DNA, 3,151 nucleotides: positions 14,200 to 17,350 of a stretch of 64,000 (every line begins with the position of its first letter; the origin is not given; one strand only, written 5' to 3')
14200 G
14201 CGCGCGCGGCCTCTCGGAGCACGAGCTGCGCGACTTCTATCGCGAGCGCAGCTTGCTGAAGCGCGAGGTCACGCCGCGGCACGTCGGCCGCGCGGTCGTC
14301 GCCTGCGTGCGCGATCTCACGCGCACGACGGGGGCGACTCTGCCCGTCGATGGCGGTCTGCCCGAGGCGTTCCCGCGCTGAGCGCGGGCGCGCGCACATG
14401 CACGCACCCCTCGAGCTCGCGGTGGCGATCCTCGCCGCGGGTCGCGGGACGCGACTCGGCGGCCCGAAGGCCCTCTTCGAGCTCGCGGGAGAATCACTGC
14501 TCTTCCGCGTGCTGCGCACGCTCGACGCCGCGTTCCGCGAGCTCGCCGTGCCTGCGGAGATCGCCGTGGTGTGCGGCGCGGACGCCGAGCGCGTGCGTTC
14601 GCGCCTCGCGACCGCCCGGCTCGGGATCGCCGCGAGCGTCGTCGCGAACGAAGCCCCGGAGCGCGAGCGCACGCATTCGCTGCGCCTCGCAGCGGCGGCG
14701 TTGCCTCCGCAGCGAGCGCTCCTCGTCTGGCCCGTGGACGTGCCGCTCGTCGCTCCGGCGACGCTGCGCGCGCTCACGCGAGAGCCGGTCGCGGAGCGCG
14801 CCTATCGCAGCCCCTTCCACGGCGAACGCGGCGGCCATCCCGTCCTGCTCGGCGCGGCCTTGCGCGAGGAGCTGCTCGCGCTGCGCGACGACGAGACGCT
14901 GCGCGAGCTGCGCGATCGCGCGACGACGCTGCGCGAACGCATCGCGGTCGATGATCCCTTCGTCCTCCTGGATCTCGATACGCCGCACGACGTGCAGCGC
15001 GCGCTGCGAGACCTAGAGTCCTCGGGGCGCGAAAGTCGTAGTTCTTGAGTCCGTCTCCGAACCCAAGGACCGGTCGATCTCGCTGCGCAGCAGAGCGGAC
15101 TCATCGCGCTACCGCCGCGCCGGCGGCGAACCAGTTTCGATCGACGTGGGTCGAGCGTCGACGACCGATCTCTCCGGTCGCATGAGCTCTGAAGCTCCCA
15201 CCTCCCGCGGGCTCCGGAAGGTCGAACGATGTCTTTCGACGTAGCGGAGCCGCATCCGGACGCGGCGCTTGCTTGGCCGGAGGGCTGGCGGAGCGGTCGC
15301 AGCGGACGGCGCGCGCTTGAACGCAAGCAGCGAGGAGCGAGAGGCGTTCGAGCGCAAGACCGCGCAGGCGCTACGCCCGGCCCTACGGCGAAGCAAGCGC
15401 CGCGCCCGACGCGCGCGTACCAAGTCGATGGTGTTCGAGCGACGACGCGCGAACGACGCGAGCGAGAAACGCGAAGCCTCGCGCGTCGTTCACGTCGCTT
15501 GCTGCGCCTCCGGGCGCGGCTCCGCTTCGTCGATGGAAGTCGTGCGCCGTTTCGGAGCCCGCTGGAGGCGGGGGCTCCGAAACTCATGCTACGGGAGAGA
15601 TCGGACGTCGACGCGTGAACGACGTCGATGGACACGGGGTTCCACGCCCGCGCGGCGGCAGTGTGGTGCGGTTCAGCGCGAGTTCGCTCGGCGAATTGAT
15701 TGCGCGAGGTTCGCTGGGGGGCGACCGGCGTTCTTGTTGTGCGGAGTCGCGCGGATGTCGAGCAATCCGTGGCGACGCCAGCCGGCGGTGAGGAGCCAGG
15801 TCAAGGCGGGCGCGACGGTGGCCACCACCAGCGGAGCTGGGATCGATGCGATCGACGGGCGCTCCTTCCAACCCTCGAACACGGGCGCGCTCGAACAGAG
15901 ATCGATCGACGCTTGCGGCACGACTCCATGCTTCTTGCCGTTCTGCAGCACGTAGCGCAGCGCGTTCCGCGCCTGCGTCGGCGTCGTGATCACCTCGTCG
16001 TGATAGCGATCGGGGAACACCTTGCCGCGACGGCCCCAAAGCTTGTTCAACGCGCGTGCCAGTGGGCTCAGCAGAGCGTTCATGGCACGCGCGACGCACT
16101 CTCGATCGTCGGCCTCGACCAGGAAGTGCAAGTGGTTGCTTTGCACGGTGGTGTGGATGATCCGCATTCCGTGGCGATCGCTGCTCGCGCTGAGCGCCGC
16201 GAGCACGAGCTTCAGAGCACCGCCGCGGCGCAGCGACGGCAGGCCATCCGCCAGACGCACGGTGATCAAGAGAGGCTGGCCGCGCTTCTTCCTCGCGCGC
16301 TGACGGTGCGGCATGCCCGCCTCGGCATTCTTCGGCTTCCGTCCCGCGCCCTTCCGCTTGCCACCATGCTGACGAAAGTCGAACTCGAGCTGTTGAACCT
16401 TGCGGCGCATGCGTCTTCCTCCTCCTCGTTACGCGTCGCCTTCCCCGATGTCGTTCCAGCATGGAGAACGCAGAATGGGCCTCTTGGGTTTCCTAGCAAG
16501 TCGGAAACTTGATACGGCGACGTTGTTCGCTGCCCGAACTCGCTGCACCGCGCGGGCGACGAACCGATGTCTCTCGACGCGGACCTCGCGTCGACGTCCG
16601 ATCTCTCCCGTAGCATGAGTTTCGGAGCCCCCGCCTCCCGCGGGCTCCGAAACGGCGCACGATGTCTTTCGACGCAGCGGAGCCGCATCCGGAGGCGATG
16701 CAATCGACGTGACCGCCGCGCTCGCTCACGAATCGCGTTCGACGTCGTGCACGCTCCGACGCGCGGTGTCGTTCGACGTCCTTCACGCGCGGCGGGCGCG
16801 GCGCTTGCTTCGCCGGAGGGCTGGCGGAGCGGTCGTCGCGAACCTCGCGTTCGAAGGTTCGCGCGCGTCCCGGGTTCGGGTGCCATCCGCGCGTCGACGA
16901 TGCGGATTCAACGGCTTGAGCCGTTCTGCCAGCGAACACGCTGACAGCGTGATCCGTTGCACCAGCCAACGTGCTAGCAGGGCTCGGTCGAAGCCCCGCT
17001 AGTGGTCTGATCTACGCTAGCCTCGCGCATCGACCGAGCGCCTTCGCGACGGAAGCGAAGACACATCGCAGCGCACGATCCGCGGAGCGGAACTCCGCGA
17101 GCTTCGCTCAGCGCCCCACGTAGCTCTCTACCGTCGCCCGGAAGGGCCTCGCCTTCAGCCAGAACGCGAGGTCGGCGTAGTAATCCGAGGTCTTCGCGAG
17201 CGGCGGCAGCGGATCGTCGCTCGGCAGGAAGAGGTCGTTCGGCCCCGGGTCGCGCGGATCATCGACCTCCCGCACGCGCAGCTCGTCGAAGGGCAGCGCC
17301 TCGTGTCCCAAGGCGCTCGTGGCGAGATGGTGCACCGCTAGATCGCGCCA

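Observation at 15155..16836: RAYT transposase flanked by long imperfect inverted arms with a 74/75-identical hairpin core, plus a third decayed copy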

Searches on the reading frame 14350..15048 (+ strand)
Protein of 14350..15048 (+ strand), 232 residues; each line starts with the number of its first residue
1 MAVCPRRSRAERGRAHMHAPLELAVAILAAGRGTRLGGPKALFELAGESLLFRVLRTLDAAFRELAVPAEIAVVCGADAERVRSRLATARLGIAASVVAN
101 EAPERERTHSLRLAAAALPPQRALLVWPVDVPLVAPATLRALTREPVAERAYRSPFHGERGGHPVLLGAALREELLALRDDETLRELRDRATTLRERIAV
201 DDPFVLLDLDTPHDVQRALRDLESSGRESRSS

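Call 59: search_protein_families(library=pfam, proteins=[window:14350-15048:+], max_evalue=0.01)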
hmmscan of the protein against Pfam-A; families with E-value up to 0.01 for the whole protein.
window:14350-15048:+ (232 aa): 2 families
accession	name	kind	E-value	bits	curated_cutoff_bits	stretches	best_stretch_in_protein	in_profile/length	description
PF12804.13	NTP_transf_3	-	2e-26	93.5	27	1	26-190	2-156/160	MobA-like NTP transferase domain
PF01128.25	IspD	-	0.00048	20.4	27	1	24-142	2-113/221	2-C-methyl-D-erythritol 4-phosphate cytidylyltransferase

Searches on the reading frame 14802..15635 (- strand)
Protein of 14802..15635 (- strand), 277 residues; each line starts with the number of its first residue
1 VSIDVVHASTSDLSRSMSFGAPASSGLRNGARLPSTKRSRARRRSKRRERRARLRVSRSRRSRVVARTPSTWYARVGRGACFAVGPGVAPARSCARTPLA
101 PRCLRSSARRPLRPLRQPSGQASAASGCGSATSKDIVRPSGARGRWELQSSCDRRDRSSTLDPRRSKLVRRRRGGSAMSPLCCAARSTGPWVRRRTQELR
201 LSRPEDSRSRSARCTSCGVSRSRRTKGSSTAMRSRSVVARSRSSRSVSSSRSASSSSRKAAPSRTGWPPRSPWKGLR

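Call 59: search_protein_families(library=pfam, proteins=[window:14802-15635:-], max_evalue=0.01)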
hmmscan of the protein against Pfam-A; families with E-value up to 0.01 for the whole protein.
window:14802-15635:- (277 aa): 0 families

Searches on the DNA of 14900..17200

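Call 53: search_rna_families(source=window, start=14900, end=17200, threshold=evalue, max_evalue=1)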
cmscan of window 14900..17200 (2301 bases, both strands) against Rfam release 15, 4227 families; matches with E-value up to 1: 4.
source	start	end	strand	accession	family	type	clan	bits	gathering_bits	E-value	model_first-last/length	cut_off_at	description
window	16617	16689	-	RF02231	sX12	Gene; sRNA;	-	24.6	106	0.14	1-78/78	no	Xanthomonas sRNA sX12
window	15512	15585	+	RF02231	sX12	Gene; sRNA;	-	24.4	106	0.16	1-78/78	no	Xanthomonas sRNA sX12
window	16774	16864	+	RF04287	mir-9195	Gene; miRNA;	-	21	90.5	0.61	1-87/87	no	mir-9195 microRNA precursor family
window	15408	15595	+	RF00261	IRES_L-myc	Cis-reg; IRES;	-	18.6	60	0.75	1-221/221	no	L-myc internal ribosome entry site (IRES)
